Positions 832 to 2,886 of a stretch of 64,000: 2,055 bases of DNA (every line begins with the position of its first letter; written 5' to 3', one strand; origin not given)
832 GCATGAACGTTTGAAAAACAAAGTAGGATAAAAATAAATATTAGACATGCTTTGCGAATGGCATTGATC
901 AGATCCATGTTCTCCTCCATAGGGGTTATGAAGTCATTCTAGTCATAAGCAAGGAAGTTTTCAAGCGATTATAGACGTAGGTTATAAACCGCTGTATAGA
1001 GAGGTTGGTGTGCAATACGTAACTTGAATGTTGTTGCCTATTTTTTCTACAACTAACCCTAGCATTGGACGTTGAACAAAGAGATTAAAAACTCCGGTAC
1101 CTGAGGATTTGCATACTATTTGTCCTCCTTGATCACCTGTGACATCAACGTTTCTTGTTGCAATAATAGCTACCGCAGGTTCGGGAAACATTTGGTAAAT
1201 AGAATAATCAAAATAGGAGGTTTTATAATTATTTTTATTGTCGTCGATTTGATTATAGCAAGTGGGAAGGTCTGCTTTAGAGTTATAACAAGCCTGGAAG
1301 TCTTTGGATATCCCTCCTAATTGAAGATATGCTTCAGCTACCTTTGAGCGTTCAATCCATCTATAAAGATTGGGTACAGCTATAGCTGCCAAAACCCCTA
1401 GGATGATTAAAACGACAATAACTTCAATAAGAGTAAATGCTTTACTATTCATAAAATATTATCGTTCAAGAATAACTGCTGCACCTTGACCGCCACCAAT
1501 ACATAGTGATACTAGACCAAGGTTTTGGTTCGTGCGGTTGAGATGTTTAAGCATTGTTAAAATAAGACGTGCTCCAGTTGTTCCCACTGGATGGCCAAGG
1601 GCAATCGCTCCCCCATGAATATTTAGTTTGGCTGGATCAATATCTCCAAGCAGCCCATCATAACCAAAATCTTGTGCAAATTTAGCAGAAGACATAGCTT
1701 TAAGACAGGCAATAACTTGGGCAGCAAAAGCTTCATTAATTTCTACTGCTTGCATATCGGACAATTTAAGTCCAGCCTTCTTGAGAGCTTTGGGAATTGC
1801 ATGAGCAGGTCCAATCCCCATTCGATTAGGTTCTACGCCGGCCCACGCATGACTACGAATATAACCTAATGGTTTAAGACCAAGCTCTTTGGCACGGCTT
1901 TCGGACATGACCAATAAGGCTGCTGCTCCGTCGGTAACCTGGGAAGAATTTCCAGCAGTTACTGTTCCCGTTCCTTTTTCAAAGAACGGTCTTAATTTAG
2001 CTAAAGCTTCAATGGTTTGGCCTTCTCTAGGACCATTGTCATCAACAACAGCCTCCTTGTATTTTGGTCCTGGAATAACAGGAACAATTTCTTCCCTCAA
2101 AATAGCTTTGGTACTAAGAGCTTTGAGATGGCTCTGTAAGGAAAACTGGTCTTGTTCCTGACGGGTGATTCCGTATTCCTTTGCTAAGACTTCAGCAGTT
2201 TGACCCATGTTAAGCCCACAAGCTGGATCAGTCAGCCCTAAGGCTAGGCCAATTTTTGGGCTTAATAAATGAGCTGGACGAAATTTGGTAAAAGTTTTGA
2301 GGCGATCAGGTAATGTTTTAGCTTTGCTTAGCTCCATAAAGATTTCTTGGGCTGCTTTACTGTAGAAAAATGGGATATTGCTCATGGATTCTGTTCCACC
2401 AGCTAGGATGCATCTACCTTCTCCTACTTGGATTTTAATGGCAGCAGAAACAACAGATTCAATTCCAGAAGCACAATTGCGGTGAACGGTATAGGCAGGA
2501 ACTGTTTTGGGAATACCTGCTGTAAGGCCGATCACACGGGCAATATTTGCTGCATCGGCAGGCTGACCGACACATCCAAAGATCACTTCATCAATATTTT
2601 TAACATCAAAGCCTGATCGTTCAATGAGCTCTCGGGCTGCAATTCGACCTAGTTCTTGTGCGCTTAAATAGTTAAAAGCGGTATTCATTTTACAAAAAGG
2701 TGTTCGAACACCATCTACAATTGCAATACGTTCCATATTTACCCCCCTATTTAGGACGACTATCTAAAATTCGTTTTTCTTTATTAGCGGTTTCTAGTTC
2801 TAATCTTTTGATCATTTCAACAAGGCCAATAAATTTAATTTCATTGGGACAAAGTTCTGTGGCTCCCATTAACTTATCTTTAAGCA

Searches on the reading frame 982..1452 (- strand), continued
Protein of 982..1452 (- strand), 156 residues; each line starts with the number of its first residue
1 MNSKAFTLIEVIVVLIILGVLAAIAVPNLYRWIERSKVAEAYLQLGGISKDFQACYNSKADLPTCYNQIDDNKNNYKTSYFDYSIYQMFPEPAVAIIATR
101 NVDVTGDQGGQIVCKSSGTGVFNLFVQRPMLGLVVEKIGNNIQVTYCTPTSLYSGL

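Call 47: find_encoding_contigs(protein=P0086, flank=8000, max_places=1)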
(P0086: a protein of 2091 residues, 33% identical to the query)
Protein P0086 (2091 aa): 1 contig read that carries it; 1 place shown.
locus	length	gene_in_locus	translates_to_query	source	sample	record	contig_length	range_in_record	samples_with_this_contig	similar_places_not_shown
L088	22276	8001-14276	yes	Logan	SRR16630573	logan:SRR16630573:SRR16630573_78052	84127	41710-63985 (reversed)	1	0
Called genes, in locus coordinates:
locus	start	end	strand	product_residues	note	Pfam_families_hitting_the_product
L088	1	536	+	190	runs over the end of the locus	PF13482:RNase_H_2, PF10108:DNA_pol_B_exo2 (faint)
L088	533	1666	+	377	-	PF00266:Aminotran_5, PF01053:Cys_Met_Meta_PP (weak), PF01041:DegT_DnrJ_EryC1 (weak), PF01212:Beta_elim_lyase (weak)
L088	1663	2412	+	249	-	PF02463:SMC_N (faint), PF00005:ABC_tran, PF13304:AAA_21 (faint)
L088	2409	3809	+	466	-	PF19295:SufBD_N, PF01458:SUFBD_core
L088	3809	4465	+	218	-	PF01458:SUFBD_core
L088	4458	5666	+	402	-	PF00266:Aminotran_5, PF01053:Cys_Met_Meta_PP (weak)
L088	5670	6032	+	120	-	PF01592:NifU_N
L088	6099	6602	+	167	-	-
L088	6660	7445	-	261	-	-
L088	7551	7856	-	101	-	-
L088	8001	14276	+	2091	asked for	PF03534:SpvB, PF05593:RHS_repeat (faint), PF01839:FG-GAP (faint), PF13517:FG-GAP_3, PF12256:TcdB_toxin_midN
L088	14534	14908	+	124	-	PF03965:Penicillinase_R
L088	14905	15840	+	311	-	PF05569:Peptidase_M56, PF01435:Peptidase_M48 (weak)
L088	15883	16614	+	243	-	PF13462:Thioredoxin_4, PF13098:Thioredoxin_2, PF01323:DSBA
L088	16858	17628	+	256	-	PF13462:Thioredoxin_4, PF13098:Thioredoxin_2 (faint), PF01323:DSBA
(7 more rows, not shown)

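Call 48: find_encoding_contigs(protein=P0095, flank=8000, max_places=1)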
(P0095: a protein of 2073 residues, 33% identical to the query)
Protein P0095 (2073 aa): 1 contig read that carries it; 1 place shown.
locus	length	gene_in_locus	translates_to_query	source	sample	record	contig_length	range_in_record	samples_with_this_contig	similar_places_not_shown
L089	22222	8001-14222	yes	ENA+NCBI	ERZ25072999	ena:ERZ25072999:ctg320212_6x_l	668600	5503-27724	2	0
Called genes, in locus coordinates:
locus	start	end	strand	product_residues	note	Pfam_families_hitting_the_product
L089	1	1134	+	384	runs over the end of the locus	PF03819:MazG (faint), PF18722:MazG_C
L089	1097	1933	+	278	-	-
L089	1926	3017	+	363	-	PF03167:UDG, PF13274:SocA_Panacea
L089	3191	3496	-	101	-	-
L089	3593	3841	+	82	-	PF12844:HTH_19 (weak), PF13560:HTH_31 (weak), PF01381:HTH_3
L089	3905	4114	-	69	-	-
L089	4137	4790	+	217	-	PF02586:SRAP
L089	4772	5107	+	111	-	-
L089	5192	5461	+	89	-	-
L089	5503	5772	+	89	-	-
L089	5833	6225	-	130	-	-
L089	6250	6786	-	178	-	-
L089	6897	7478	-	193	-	-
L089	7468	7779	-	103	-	-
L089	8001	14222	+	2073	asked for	PF03534:SpvB, PF01839:FG-GAP (faint), PF13517:FG-GAP_3, PF05593:RHS_repeat (faint)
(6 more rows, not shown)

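Call 55: find_related_loci(query=P0082, collection=metagenome_contigs, flank=6000)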
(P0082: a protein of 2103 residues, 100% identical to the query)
Query P0082 (2103 aa) in metagenome_contigs; peptide patterns used: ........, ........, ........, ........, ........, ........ (x = any residue, [..] = any of these).
66 stretches matched a pattern, but none encodes a relative of the query by tblastn (E <= 1e-3).

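Call 79: predict_structure(alignment_id=A1)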
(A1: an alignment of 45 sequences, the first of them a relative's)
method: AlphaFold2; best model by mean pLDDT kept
length: 1174 residues; sequences in the alignment: 45
mean_pLDDT: 78.1   pTM: 0.80
mean pLDDT of the five models: 78.1, 76.8, 76.1, 75.2, 74.6
residues with pLDDT >= 90: 462; 70-90: 411; 50-70: 140; < 50: 161
segments of 3 or more residues with pLDDT < 50: 1-22, 342-417, 535-540, 584-586, 591-593, 701-707, 793-824
pLDDT, mean of each block of 10 residues (from residue 1): 27 30 77 95 95 94 91 94 85 70 88 91 94 94 91 94 90 86 62 89 93 84 81 85 64 96 77 75 87 95 94 82 92 90 38 32 32 31 29 35 32 40 84 83 75 80 79 77 87 87 82 90 82 47 81 84 72 88 56 58 85 83 80 66 72 71 88 76 79 73 48 74 81 76 73 68 55 78 74 37 32 33 49 83 92 85 62 77 89 79 88 91 94 93 96 96 89 94 95 97 96 96 96 93 96 95 93 82 93 89 94 94 96 94 97 92 96 88
secondary structure, 60 per line:
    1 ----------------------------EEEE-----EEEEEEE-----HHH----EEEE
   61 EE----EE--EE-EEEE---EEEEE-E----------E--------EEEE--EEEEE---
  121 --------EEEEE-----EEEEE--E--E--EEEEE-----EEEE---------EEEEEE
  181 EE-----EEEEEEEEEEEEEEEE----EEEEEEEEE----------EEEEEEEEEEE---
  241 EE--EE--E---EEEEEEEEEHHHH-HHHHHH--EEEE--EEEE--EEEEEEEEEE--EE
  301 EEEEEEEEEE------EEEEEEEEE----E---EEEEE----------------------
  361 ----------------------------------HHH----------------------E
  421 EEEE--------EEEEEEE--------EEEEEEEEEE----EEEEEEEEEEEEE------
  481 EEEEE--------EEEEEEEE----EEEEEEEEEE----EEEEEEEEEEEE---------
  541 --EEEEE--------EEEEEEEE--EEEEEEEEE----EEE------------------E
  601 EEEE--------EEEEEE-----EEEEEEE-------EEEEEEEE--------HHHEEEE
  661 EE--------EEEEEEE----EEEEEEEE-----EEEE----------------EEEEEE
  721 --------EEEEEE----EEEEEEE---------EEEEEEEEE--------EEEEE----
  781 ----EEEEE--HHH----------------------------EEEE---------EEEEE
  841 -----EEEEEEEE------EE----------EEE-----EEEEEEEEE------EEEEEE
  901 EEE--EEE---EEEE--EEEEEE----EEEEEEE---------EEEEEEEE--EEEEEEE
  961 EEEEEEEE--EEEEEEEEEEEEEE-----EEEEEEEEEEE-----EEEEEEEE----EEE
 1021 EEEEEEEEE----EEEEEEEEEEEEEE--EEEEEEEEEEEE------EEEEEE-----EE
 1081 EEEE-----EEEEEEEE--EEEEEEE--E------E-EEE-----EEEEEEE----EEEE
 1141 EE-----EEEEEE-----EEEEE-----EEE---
elements in order (helices of 4 or more, strands of 3 or more residues): E29-32 E38-44 E57-62 E74-77 E81-85 E107-110 E113-117 E129-133 E139-143 E152-156 E162-165 E175-182 E188-203 E208-216 E227-237 E253-261 H262-265 H267-272 E275-278 E281-284 E287-296 E299-310 E317-325 E334-338 E420-424 E433-439 E448-457 E462-474 E481-485 E494-501 E506-515 E520-531 E543-547 E556-563 E566-574 E579-581 E600-604 E613-618 E624-630 E638-645 E657-662 E671-677 E682-689 E695-698 E715-720 E729-734 E739-745 E755-763 E772-776 E785-789 E823-826 E836-840 E846-853 E872-874 E880-888 E895-903 E906-908 E912-915 E918-923 E928-934 E944-951 E954-968 E971-984 E990-1000 E1006-1013 E1018-1029 E1034-1047 E1050-1061 E1068-1073 E1079-1084 E1090-1097 E1100-1106 E1118-1120 E1126-1132 E1137-1142 E1148-1153 E1159-1163 E1169-1171

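Call 81: fold_search(model_id=the predicted structure, library=pdb)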
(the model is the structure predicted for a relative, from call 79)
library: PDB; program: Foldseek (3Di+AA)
matches with E <= 10: 982; with E <= 0.001: 124
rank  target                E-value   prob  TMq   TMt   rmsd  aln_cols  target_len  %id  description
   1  6h6e_F                3.7e-42  1.00  0.61  0.35   8.0      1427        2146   14  PTC3 holotoxin complex from Photorhabdus luminecens in prepore state (TcdA1, TcdB2, TccC3) (released 2018-10-03)
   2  6suf_F                9.2e-42  1.00  0.62  0.36   8.1      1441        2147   14  Structure of Photorhabdus luminescens Tc holotoxin pore (released 2019-11-06)
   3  6l7i_F                1.1e-41  1.00  0.63  0.52   8.0      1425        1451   14  Signal substraction of TcdB1-TccC2 and part of TcdA1 (released 2021-03-31)
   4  6h6f_F                1.2e-40  1.00  0.60  0.35   8.2      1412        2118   13  PTC3 holotoxin complex from Photorhabdus luminiscens - Mutant TcC-D651A (released 2018-10-03)
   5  5kis_A                5.9e-40  1.00  0.58  0.48   9.3      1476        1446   13  YenB/RHS2 complex (released 2017-08-09)
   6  6sue_F                8.6e-40  1.00  0.61  0.35   8.4      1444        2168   13  Structure of Photorhabdus luminescens Tc holotoxin pore, Mutation TccC3-D651A (released 2019-11-06)
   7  4igl_C                2.1e-39  1.00  0.57  0.48   9.8      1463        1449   14  Structure of the RHS-repeat containing BC component of the secreted ABC toxin complex from Yersinia entomophaga (released 2013-08-07)
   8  4igl_A                2.4e-39  1.00  0.58  0.48   9.6      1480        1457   13  Structure of the RHS-repeat containing BC component of the secreted ABC toxin complex from Yersinia entomophaga (released 2013-08-07)
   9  9c4k_P                9.4e-39  1.00  0.62  0.50   8.6      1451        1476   14  Yersinia entomophaga holotoxin complex in prepore conformation (released 2025-12-31)
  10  4o9x                  1.2e-38  1.00  0.58  0.35   9.4      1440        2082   14  Crystal Structure of TcdB2-TccC3 (released 2014-02-26)
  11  6sup                  4.8e-38  1.00  0.58  0.34   9.1      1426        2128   14  Crystal Structure of TcdB2-TccC3-Cdc42 (released 2019-12-04)
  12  6suq                  9.2e-37  1.00  0.59  0.35   8.7      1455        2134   14  Crystal Structure of TcdB2-TccC3-TEV (released 2019-12-04)
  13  6h6g                  1.9e-35  1.00  0.58  0.34   9.4      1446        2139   13  Crystal Structure of TcdB2-TccC3 without hypervariable C-terminal region (released 2018-10-03)
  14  8qjb_A                1.5e-19  1.00  0.15  0.16  36.6      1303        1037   10  T6SS-linked Rhs repeat protein - Salmonella bongori Rhs-core domain extended N-terminus (released 2024-09-25)
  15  8qjd_B                1.7e-19  1.00  0.14  0.16  37.0      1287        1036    9  T6SS-linked Rhs repeat protein - Salmonella bongori Rhs-core domain (released 2024-09-25)
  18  8cp6_B                1.6e-18  1.00  0.12  0.13  33.1      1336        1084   10  Type six secretion system exported effector 5 (Tse5) (released 2023-12-06)
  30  9ifo_A                7.8e-15  1.00  0.08  0.07  40.0      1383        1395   10  Structure of Teneurin-Like Protein (TLP) (released 2026-03-11)
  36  8h8a_A                7.4e-14  1.00  0.11  0.12  30.9      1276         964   10  Type VI secretion system effector RhsP in its post-autoproteolysis and monomeric form (released 2023-01-18)
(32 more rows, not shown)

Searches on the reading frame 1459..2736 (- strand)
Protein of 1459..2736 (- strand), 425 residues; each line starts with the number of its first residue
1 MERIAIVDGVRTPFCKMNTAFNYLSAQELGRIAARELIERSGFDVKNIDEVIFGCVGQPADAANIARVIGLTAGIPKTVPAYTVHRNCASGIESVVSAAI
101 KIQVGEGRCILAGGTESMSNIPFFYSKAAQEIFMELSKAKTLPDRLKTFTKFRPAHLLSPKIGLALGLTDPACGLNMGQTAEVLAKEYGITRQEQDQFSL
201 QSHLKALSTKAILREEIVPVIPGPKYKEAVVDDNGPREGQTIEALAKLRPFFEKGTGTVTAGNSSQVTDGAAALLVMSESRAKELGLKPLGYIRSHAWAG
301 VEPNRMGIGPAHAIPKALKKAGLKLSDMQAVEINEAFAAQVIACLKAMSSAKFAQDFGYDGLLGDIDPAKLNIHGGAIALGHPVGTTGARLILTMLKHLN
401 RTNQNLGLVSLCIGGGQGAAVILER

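Call 22: find_related_loci(query=window:1459-2736:-, collection=genome_contigs, flank=10000)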
Query window:1459-2736:- (425 aa) in genome_contigs; peptide patterns used: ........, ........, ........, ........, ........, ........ (x = any residue, [..] = any of these).
189 stretches matched a pattern; 126 encode a relative of the query (tblastn E <= 1e-3); the best 80 are kept; 80 distinct loci.
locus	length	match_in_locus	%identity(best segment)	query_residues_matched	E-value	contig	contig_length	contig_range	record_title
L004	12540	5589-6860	84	1-425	0e+0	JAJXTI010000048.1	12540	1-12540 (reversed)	MAG: bacterium isolate BP4.bin41 NODE_6541_length_12540_cov_1.263756, whole genome shotgun sequence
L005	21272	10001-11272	82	1-425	0e+0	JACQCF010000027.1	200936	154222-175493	MAG: Candidatus Omnitrophota bacterium isolate NC_groundwater_961_Pr1_S-0.2um_46_24 Montesol18-Sp2_coassembly_scaffold_1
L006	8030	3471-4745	80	1-425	0e+0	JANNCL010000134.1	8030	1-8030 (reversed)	MAG: Candidatus Omnitrophota bacterium isolate OTE_78_metabat_191 OTE_78_k141_3119512, whole genome shotgun sequence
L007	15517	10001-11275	80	1-425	0e+0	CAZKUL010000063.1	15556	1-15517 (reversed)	MAG TPA_asm: uncultured Planctomycetales bacterium isolate binchicken_co241_121 genome assembly, contig: NODE_3682_lengt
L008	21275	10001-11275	80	1-425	0e+0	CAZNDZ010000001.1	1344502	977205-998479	MAG TPA_asm: uncultured Planctomycetales bacterium isolate SRP219642_co4_309 genome assembly, contig: NODE_1_length_1344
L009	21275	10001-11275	80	1-425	0e+0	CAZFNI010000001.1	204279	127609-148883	MAG TPA_asm: uncultured Planctomycetales bacterium isolate SRP342105_co1_465 genome assembly, contig: NODE_59_length_204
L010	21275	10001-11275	81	1-425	0e+0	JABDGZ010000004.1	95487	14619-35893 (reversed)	MAG: Candidatus Omnitrophota bacterium isolate BWOrgControl_Nextera71_MAG1 3300021028.a:Ga0206863_1005, whole genome sho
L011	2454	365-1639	80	1-425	0e+0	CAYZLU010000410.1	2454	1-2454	MAG TPA_asm: uncultured Planctomycetales bacterium isolate binchicken_co241_372 genome assembly, contig: NODE_67744_leng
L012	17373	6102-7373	79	1-425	0e+0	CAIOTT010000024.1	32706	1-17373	MAG: Candidatus Omnitrophica bacterium isolate Ki2-D4_bin-0675 genome assembly, contig: bin-0675:24/74, whole genome sho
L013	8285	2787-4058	74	1-425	0e+0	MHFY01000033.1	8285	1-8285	MAG: Omnitrophica WOR_2 bacterium GWA2_47_8 gwa2_scaffold_14836, whole genome shotgun sequence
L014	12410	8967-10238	73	1-425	0e+0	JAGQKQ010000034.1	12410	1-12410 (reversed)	MAG: Candidatus Omnitrophota bacterium isolate HKST-UBA08 NODE_34_length_12410_cov_3.054731, whole genome shotgun sequen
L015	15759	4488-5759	71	1-425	0e+0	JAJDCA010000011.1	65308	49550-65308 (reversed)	MAG: Candidatus Omnitrophota bacterium isolate OFTM38 OFTM38_10, whole genome shotgun sequence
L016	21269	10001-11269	53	2-424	2e-145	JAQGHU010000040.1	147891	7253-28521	MAG: Schlesneria sp. isolate RYN_441 scaffold_226974, whole genome shotgun sequence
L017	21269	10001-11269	52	2-424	1e-143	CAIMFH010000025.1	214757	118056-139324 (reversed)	MAG: uncultured Schlesneria sp. isolate Umea_bin-10000 genome assembly, contig: bin-10000:025/204, whole genome shotgun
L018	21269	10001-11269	52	2-424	3e-139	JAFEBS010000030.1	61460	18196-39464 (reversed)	MAG: Planctomycetota bacterium isolate SZAS-6 PLAN-KAN-1__30__length-61460, whole genome shotgun sequence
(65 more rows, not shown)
